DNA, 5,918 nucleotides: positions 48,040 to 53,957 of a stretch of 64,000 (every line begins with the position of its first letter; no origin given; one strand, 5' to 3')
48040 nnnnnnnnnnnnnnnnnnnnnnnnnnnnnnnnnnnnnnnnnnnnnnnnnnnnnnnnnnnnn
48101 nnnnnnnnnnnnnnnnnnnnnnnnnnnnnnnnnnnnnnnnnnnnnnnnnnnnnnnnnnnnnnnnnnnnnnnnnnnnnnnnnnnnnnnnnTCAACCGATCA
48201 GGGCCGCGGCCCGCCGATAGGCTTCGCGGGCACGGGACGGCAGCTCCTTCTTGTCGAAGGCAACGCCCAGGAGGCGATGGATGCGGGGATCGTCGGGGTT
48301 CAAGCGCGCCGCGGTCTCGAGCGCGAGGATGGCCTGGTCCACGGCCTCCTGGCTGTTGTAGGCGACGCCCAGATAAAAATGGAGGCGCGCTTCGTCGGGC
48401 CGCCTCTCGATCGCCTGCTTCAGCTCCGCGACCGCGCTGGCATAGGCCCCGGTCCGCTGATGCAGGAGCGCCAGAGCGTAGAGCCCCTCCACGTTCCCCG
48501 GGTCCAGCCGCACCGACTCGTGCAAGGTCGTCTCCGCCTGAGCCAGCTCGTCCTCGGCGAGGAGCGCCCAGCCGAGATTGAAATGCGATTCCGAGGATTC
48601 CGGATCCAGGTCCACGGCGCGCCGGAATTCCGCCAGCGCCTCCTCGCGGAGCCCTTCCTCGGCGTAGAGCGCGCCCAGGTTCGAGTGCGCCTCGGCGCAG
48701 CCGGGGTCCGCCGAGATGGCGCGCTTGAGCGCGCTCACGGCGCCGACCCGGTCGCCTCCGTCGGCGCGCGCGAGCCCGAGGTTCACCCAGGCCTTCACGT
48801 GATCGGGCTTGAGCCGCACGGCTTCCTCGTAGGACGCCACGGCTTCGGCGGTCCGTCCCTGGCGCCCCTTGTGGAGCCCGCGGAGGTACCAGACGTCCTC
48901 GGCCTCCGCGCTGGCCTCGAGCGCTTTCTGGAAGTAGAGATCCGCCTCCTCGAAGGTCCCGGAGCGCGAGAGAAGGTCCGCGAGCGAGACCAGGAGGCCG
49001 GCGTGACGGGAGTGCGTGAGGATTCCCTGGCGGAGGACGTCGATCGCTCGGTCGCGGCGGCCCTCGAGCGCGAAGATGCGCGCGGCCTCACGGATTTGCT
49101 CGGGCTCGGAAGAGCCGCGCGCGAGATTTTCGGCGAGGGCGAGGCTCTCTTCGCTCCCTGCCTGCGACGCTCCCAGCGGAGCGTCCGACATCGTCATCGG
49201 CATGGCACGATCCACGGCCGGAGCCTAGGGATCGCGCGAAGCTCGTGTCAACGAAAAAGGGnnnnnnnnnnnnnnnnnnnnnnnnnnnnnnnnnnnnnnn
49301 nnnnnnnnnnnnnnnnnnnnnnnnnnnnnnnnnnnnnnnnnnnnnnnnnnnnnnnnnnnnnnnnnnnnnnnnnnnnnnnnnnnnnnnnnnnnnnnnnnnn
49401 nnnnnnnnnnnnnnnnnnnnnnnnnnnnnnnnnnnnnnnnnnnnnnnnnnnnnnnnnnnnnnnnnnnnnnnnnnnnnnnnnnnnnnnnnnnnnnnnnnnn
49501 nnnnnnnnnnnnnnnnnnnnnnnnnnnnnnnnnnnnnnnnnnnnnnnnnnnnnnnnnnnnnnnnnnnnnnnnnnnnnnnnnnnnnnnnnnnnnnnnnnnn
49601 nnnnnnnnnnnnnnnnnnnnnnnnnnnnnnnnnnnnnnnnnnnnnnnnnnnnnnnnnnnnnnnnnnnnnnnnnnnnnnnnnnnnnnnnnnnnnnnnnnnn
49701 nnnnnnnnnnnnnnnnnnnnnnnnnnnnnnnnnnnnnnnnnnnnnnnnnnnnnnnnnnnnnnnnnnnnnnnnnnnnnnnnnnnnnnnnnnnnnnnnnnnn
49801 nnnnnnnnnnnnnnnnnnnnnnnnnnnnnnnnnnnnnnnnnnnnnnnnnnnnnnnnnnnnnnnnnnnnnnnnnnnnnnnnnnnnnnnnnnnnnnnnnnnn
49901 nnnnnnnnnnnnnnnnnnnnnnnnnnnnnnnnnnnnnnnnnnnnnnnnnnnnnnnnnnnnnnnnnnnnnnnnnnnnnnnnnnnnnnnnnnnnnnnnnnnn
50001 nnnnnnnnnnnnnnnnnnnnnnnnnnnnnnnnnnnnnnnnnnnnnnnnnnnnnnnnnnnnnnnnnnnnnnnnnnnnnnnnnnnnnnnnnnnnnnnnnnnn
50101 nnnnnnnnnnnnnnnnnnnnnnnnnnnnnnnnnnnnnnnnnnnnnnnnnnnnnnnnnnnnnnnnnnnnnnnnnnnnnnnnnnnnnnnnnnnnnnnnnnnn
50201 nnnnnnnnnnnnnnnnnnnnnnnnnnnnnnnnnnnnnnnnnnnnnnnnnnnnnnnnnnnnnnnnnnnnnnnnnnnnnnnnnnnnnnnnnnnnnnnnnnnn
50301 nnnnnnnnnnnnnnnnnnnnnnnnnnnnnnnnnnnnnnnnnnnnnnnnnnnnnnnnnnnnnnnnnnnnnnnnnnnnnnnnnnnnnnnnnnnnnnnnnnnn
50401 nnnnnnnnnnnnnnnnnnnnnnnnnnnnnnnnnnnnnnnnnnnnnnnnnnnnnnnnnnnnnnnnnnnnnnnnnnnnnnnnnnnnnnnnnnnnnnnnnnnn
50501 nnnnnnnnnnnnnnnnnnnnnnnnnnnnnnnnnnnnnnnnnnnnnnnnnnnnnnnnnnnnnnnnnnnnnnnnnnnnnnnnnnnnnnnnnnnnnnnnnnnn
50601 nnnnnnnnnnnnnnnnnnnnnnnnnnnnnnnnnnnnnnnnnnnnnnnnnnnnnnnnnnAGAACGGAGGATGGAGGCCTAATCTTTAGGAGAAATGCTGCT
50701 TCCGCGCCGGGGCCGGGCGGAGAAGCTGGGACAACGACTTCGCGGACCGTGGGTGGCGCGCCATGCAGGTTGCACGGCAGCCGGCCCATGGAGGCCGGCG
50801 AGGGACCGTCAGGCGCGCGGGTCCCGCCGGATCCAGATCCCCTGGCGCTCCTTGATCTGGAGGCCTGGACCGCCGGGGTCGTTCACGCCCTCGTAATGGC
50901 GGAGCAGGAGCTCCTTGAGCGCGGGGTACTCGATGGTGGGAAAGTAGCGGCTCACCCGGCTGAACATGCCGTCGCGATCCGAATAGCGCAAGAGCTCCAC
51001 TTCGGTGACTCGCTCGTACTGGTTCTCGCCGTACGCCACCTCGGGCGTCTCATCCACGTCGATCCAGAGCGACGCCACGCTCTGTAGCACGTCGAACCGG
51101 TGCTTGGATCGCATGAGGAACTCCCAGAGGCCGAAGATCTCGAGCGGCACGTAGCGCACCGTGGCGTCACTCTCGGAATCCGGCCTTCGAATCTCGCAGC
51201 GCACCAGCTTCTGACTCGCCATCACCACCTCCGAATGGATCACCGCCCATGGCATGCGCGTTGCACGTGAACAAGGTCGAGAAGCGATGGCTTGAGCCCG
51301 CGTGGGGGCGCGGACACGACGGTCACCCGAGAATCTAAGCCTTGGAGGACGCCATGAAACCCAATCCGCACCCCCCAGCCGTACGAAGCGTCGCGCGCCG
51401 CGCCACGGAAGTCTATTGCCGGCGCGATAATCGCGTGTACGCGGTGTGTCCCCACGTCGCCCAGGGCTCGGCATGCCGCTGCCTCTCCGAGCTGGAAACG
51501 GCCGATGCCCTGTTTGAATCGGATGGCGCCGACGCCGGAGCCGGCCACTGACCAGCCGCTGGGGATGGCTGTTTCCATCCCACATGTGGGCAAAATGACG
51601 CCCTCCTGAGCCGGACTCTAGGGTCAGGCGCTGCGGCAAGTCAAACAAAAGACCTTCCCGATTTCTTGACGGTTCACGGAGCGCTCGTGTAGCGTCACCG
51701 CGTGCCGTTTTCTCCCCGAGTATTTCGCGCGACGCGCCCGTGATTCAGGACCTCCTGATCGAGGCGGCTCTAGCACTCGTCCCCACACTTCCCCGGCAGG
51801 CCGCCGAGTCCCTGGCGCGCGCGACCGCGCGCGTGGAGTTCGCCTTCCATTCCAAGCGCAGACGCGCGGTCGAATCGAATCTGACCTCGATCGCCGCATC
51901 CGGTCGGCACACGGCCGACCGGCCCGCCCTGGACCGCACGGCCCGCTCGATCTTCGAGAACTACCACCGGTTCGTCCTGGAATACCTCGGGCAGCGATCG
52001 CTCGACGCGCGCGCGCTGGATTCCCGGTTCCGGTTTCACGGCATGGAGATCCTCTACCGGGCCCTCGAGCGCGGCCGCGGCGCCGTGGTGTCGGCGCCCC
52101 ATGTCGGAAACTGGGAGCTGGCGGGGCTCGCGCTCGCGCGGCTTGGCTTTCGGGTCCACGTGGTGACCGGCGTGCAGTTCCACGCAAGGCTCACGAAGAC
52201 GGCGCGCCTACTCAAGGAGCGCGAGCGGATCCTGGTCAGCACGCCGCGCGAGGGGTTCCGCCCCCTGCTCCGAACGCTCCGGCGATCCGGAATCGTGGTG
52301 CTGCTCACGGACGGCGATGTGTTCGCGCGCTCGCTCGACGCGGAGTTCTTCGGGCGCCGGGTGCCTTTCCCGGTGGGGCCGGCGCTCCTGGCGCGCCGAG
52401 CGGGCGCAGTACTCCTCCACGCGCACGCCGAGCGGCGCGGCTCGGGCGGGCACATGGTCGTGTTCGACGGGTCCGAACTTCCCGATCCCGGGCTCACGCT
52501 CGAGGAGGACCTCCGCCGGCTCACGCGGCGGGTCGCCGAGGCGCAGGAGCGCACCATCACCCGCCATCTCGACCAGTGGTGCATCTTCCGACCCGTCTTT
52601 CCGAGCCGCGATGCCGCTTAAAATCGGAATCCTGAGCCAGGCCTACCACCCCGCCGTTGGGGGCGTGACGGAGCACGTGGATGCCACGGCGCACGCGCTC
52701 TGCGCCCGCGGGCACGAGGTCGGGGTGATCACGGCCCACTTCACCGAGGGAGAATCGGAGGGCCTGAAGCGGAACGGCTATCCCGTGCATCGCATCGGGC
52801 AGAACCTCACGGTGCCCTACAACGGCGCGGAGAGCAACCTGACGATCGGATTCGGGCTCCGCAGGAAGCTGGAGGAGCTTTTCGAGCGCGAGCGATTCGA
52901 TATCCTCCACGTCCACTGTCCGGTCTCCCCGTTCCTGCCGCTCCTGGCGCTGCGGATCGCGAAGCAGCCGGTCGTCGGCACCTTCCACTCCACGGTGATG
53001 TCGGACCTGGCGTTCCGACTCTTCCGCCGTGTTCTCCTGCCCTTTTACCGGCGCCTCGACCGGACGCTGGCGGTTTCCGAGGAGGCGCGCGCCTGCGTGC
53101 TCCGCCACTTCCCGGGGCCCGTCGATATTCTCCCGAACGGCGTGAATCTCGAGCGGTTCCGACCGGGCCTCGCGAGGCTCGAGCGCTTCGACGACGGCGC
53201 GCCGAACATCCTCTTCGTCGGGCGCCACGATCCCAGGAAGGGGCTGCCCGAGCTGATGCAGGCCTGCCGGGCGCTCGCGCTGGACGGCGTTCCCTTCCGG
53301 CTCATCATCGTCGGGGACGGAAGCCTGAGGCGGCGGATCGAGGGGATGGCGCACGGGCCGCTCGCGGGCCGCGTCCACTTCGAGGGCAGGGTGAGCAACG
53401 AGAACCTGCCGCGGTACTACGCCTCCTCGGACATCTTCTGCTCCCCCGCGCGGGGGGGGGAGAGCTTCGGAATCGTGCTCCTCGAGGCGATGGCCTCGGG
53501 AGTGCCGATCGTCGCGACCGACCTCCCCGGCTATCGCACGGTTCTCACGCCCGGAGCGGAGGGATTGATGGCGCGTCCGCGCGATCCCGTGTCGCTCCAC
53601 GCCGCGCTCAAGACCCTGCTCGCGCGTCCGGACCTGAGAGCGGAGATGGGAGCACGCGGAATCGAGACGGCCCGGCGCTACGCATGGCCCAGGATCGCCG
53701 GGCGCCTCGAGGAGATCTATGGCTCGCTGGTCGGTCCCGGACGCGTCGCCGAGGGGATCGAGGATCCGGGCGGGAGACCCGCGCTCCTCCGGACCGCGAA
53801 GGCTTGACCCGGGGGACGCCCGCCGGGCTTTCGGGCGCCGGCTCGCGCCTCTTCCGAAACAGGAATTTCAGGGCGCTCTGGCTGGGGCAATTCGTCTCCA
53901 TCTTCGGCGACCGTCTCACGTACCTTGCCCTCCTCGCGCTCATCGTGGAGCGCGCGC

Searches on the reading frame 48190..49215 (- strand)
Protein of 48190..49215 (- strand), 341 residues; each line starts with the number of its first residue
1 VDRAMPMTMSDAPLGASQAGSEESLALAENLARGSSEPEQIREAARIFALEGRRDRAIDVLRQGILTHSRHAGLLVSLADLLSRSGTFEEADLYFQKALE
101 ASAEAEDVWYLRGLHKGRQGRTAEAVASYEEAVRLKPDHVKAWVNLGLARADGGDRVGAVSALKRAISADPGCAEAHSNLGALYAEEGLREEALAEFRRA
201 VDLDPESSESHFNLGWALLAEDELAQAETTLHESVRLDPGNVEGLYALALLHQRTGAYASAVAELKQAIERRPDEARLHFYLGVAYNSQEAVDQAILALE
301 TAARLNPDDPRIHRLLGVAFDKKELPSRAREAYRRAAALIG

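Call 17: search_protein_families(library=pfam, proteins=[window:48190-49215:-], max_evalue=0.01)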
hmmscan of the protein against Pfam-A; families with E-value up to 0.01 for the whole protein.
window:48190-49215:- (341 aa): 25 families
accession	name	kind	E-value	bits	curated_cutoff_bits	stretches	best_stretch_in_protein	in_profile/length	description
PF13414.12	TPR_11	-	9.4e-41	137.7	26.8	5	119-150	7-38/42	TPR repeat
PF07719.23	TPR_2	-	1.9e-40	134.1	27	4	174-206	1-33/34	Tetratricopeptide repeat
PF00515.34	TPR_1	-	4.8e-38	127.9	27.8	3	174-206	1-33/34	Tetratricopeptide repeat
PF13181.12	TPR_8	-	2.1e-36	121.4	25.7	3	107-139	2-34/34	Tetratricopeptide repeat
PF13432.12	TPR_16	-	2.3e-34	117.9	32.7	5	246-310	1-65/65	Tetratricopeptide repeat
PF14559.12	TPR_19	-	1.1e-30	106.2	25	3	256-316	5-65/68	Tetratricopeptide repeat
PF13431.12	TPR_17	-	2.4e-29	99.5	24.4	1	197-228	2-33/34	Tetratricopeptide repeat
PF13428.12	TPR_14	-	1.7e-26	90.4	23.5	5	107-147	2-42/44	Tetratricopeptide repeat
PF13176.12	TPR_7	-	8.4e-19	66.5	27.9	0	75-106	2-33/36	Tetratricopeptide repeat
PF13174.12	TPR_6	-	5.4e-17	61.6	26.3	0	245-274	3-32/33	Tetratricopeptide repeat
PF23914.1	TPR_CcmH_CycH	-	3e-16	60.1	42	1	179-267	55-146/158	Cytochrome c-type biogenesis protein H TPR domain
PF13424.12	TPR_12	-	5.4e-15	55.8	30.1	3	73-136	4-75/77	Tetratricopeptide repeat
PF13371.12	TPR_9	-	1.9e-14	53.9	35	2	218-277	5-64/73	Tetratricopeptide repeat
PF24575.1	TPR_Slam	-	1.4e-10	42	35.2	0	245-289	50-94/104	Surface lipoprotein assembly modifier, N-terminal TPR repeats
PF13429.12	TPR_15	-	8.2e-10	39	26.2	1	40-142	77-182/280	Tetratricopeptide repeat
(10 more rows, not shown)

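Call 63: search_protein_families(library=ncbifam, proteins=[window:48190-49215:-], max_evalue=0.01)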
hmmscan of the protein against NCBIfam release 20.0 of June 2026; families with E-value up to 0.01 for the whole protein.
window:48190-49215:- (341 aa): 38 families (the best 25 are shown)
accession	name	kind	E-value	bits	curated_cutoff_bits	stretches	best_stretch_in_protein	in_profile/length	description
NF040959.1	MamA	equivalog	3.6e-42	144.1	200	2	175-337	38-200/204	magnetosome protein MamA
TIGR02917.1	PEP_TPR_lipo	equivalog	1.6e-35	122.3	312.2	1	44-338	335-629/899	XrtA/PEP-CTERM system TPR-repeat protein PrsT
TIGR02521.1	type_IV_pilW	equivalog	1.3e-28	100.1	154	4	140-234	31-125/234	type IV pilus biogenesis/stability protein PilW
NF033758.1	gliding_GltE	equivalog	3.9e-25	88.7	225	2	94-274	74-254/411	adventurous gliding motility TPR repeat lipoprotein GltE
NF033920.0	C39_PA2778_fam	equivalog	6.4e-24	84.7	150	5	104-204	153-254/255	PA2778 family cysteine peptidase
NF047558.1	TPR_END_plus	domain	1.5e-18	66.5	32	1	176-207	1-32/56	TPR end-of-group domain-containing protein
NF033762.1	social_mot_Tgl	equivalog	2.9e-18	66.1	225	2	88-211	82-207/252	social motility TPR repeat lipoprotein Tgl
NF008520.0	PRK11447.1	equivalog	5e-17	61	858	2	145-210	274-339/1157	cellulose synthase complex outer membrane protein BcsC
TIGR00990.1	3a0801s09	subfamily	4.4e-16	58.6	757.25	2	154-307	345-498/615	mitochondrial import receptor subunit TOM70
TIGR02552.1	LcrH_SycD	equivalog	1.5e-15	57.1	104.8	2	237-312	47-122/136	SycD/LcrH family type III secretion system chaperone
NF007302.0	PRK09782.1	equivalog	2.6e-15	55.5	1223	3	231-335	602-705/990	phage receptor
NF002725.1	PRK02603.1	equivalog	1.3e-14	54.6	143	1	108-190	37-122/173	photosystem I assembly protein Ycf3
NF047371.1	FlcA_CTERM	equivalog_domain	3.4e-13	48.9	300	2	254-338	451-535/646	periplasmic flagellar collar protein FlcA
NF008391.2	PRK11189.1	equivalog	4.1e-13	49.5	250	2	250-321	73-144/297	lipoprotein NlpI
NF008757.0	PRK11788.1-5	equivalog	1.1e-12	47.8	363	1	155-295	195-336/388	lipopolysaccharide assembly protein LapB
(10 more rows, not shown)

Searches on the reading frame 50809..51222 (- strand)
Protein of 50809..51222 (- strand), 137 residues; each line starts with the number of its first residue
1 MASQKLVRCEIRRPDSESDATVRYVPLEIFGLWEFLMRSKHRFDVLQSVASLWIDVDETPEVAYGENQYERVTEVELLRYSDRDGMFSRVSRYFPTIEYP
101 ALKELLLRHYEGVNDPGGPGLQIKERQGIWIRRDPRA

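Call 17: search_protein_families(library=pfam, proteins=[window:50809-51222:-], max_evalue=0.01)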
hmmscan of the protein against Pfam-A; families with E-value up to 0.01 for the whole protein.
window:50809-51222:- (137 aa): 0 families

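Call 23: find_homologous_proteins(query=window:50809-51222:-, max_evalue=0.001)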
Query window:50809-51222:- (137 aa): 400 proteins with E <= 0.001 among 407 candidates; the best 120 are listed.
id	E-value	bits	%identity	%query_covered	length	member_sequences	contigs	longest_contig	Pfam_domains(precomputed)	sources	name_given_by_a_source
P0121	5.5e-87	307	100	100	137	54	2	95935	-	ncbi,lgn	-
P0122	6.7e-76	271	89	100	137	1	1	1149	-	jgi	jgi:hypothetical protein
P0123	6.4e-75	268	88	100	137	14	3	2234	-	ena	-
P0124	1.1e-73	264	87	99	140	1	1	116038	-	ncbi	-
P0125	1.1e-73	264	87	100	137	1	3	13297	-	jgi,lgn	jgi:hypothetical protein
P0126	2.0e-73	263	87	100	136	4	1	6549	-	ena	-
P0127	3.9e-73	262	86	100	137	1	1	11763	-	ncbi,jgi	ncbi:MAG TPA: hypothetical protein VGK76_07155 [Candidatus Eisenbacteria bacterium]|jgi:hypothetical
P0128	4.1e-73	262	86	99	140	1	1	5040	-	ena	-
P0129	5.9e-73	261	87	99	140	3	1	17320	-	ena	-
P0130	6.8e-73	261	84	100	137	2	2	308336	-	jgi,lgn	jgi:hypothetical protein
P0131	1.2e-72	260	86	99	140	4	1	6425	-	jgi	jgi:hypothetical protein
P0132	1.2e-72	260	85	100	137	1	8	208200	-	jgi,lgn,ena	-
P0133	1.6e-72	260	85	100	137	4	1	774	-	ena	-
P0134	4.0e-72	259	85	99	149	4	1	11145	-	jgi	jgi:hypothetical protein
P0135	8.2e-72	258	83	100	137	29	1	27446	-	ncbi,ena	-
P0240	4.7e-44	168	57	99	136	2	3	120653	-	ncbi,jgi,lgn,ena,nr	ncbi:MAG: hypothetical protein AMJ46_08585 [Latescibacteria bacterium DG_63]|nr:MAG: hypothetical pr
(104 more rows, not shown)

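Call 34: search_protein_families(library=pfam, proteins=[window:50809-51222:-], max_evalue=10)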
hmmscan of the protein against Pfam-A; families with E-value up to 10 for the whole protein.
window:50809-51222:- (137 aa): 0 families

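Call 35: search_solved_structures(query=A3, max_evalue=10)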
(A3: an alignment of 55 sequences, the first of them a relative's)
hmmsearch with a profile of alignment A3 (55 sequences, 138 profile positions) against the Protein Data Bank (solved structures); distinct sequences matched with E-value up to 10: 0.

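Call 37: predict_structure(alignment_id=A3)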
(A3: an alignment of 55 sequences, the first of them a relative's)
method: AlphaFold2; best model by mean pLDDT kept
length: 137 residues; sequences in the alignment: 55
mean_pLDDT: 81.5   pTM: 0.72
mean pLDDT of the five models: 81.5, 78.8, 78.0, 75.6, 74.1
residues with pLDDT >= 90: 23; 70-90: 94; 50-70: 17; < 50: 3
segments of 3 or more residues with pLDDT < 50: none
pLDDT, mean of each block of 10 residues (from residue 1): 76 85 89 92 87 76 72 87 79 89 85 67 86 66
secondary structure, 60 per line:
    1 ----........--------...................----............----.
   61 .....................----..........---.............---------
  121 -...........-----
elements in order: E5-12 E21-26 H27-39 E44-55 H60-68 E69-81 E86-95 H99-111 E122-132

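Call 58: find_encoding_contigs(protein=P0240, flank=5000, max_places=2)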
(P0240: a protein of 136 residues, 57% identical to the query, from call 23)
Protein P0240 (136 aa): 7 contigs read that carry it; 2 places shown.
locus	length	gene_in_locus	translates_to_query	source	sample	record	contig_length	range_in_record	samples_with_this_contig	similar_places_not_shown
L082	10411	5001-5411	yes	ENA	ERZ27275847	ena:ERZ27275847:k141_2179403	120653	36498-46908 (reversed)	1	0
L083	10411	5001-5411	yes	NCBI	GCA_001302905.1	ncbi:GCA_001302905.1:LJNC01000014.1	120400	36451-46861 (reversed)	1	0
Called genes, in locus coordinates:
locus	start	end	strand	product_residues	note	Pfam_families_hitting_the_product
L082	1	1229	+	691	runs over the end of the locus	PF17191:RecG_wedge, PF01336:tRNA_anti-codon, PF04851:ResIII, PF00270:DEAD, PF00271:Helicase_C, PF22590:Cas3-like_C_2 (weak), PF19833:RecG_dom3_C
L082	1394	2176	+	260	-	PF13717:Zn_ribbon_4, PF13719:Zn_ribbon_5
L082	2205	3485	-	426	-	PF08323:Glyco_transf_5 (faint), PF13439:Glyco_transf_4, PF13579:Glyco_trans_4_4, PF20706:GT4-conflict, PF00534:Glycos_transf_1, PF13692:Glyco_trans_1_4, PF13524:Glyco_trans_1_2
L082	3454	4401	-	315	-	PF03279:Lip_A_acyltrans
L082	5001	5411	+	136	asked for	-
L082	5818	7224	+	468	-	-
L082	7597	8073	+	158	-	-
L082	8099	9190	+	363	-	-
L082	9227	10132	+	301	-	PF01040:UbiA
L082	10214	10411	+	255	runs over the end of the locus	PF02673:BacA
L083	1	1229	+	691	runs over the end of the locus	PF17191:RecG_wedge, PF01336:tRNA_anti-codon, PF04851:ResIII, PF00270:DEAD, PF00271:Helicase_C, PF22590:Cas3-like_C_2 (weak), PF19833:RecG_dom3_C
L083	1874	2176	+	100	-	-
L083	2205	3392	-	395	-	PF08323:Glyco_transf_5 (faint), PF13439:Glyco_transf_4, PF13579:Glyco_trans_4_4, PF20706:GT4-conflict, PF00534:Glycos_transf_1, PF13692:Glyco_trans_1_4, PF13524:Glyco_trans_1_2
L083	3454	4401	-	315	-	PF03279:Lip_A_acyltrans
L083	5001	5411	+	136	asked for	-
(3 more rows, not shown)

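Call 63: search_protein_families(library=ncbifam, proteins=[window:50809-51222:-, L082:5818-7224:+], max_evalue=0.01)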
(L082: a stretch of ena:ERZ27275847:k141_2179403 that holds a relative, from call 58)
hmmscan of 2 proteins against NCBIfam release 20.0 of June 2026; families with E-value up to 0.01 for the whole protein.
window:50809-51222:- (137 aa): 0 families

L082:5818-7224:+ (468 aa): 1 family
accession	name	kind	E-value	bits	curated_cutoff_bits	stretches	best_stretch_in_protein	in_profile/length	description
NF008955.0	PRK12297.1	equivalog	0.0048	15.9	406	1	98-190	240-331/429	GTPase ObgE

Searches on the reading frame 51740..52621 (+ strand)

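Call 18: search_protein_families(library=pfam, proteins=[window:51740-52621:+], max_evalue=0.01)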
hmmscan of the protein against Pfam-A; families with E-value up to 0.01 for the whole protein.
window:51740-52621:+ (293 aa): 1 family
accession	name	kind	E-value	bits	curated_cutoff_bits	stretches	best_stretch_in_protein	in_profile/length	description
PF03279.18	Lip_A_acyltrans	-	5.8e-30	104.9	22.3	1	6-287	18-293/295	Bacterial lipid A biosynthesis acyltransferase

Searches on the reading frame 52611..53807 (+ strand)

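Call 18: search_protein_families(library=pfam, proteins=[window:52611-53807:+], max_evalue=0.01)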
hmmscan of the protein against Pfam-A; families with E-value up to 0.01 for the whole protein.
window:52611-53807:+ (398 aa): 8 families
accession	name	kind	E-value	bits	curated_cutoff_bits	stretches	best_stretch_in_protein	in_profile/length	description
PF00534.26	Glycos_transf_1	-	9.1e-35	120.2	26.4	1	193-351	11-170/172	Glycosyl transferases group 1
PF13692.12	Glyco_trans_1_4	-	7e-33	114.3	27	1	198-338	2-141/142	Glycosyl transferases group 1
PF13439.12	Glyco_transf_4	-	7.8e-31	107.8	28.5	1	16-182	1-170/170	Glycosyltransferase Family 4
PF13579.12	Glyco_trans_4_4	-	1.3e-20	74.7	29.7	1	17-177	1-158/158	Glycosyl transferase 4-like domain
PF13524.12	Glyco_trans_1_2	-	5.3e-14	52.8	25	1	231-356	17-131/144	Glycosyl transferase-like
PF13477.12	Glyco_trans_4_2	-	1.3e-06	29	23.4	1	22-133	12-114/139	Glycosyl transferase 4-like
PF20706.3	GT4-conflict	-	1.9e-06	27.5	26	1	180-312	174-320/385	Family 4 Glycosyltransferase in conflict systems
PF08323.17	Glyco_transf_5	-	0.0087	16.2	22.7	0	6-61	3-58/239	Starch synthase catalytic domain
